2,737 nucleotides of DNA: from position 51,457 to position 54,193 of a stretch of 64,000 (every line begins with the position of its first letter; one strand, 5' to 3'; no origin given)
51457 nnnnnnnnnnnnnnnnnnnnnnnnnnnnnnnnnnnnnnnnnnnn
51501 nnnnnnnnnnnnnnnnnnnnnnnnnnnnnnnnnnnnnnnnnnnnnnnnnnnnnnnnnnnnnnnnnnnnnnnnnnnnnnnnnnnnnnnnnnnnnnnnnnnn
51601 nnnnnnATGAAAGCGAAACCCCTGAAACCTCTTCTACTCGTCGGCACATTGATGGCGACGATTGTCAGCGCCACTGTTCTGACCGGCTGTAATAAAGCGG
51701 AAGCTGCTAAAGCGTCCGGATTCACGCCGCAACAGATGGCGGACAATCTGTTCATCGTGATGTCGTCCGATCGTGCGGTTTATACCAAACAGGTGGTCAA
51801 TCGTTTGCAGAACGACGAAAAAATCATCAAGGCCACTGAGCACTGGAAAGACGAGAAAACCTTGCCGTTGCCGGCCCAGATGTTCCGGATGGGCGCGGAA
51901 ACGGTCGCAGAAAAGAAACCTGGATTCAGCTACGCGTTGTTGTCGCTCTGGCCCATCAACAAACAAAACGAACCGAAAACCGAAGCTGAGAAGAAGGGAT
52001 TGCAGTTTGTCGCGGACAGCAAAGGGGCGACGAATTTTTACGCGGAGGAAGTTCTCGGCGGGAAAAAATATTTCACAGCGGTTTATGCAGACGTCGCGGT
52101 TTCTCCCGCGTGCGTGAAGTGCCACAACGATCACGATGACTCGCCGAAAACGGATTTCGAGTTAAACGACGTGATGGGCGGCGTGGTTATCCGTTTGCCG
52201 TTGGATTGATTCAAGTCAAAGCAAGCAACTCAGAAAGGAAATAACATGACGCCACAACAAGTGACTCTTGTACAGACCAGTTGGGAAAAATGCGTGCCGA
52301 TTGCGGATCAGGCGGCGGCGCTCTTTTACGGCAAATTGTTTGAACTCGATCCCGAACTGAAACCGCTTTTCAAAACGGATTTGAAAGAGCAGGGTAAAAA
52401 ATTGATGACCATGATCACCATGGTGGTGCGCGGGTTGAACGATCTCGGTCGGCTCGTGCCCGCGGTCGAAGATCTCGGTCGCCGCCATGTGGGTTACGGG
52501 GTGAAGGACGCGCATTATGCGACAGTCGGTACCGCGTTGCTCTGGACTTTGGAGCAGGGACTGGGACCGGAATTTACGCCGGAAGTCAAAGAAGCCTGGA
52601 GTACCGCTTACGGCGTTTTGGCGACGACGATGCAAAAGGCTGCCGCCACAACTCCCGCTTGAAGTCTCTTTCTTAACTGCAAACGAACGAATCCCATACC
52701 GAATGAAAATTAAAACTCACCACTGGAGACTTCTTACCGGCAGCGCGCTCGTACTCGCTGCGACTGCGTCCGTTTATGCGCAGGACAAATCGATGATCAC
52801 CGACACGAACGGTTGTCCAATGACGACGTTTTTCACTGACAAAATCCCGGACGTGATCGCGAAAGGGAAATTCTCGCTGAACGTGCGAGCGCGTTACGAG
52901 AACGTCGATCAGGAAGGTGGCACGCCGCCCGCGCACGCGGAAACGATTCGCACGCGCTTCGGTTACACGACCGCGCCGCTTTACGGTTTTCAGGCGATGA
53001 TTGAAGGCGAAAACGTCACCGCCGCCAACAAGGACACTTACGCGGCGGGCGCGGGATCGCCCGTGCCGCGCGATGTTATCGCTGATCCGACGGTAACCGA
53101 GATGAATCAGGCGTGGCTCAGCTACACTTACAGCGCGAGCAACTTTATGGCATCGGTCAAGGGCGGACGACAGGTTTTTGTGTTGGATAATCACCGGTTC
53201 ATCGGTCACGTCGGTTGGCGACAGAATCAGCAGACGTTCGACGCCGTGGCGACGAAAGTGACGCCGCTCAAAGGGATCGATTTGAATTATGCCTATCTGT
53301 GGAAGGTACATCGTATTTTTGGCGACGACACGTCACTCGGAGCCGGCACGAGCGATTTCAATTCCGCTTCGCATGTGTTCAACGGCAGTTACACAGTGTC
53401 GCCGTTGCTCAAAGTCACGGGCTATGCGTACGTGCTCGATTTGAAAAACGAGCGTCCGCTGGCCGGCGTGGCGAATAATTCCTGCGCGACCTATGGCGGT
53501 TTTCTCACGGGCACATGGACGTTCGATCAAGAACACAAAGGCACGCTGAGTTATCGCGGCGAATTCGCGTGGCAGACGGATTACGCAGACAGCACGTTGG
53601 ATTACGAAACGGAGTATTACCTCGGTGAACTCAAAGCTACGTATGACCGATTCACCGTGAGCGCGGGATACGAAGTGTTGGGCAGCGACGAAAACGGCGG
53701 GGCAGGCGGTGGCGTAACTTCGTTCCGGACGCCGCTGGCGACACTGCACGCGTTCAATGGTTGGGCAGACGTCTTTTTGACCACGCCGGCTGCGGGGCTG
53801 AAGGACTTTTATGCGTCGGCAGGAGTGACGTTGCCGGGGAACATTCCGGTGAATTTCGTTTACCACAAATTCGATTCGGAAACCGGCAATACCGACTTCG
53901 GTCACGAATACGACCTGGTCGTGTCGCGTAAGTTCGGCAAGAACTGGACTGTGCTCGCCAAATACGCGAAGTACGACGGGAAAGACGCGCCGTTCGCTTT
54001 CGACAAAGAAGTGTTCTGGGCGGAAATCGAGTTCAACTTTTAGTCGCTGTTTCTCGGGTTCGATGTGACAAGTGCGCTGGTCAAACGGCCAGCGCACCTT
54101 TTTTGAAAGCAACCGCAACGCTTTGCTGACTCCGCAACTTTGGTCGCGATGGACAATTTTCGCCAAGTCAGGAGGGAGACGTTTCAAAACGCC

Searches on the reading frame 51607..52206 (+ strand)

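Call 4: search_protein_families(library=pfam, proteins=[window:51607-52206:+], max_evalue=0.01)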
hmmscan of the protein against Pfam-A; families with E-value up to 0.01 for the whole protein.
window:51607-52206:+ (200 aa): 1 family
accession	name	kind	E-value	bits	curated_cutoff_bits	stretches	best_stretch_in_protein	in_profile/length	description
PF11845.13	Tll0287-like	-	6.7e-21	75.7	24.1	1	43-198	10-144/144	Tll0287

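Call 5: search_protein_families(library=ncbifam, proteins=[window:51607-52206:+], max_evalue=0.01)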
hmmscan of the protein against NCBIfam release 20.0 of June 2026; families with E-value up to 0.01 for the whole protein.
window:51607-52206:+ (200 aa): 0 families

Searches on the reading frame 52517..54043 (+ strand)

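Call 42: search_protein_families(library=pfam, proteins=[window:52517-54043:+], max_evalue=0.0001)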
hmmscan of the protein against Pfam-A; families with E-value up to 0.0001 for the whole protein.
window:52517-54043:+ (508 aa): 1 family
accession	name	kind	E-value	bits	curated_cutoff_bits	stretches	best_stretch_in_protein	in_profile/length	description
PF13372.12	Alginate_exp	-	6.2e-10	38.9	25.2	1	159-464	49-334/395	Alginate export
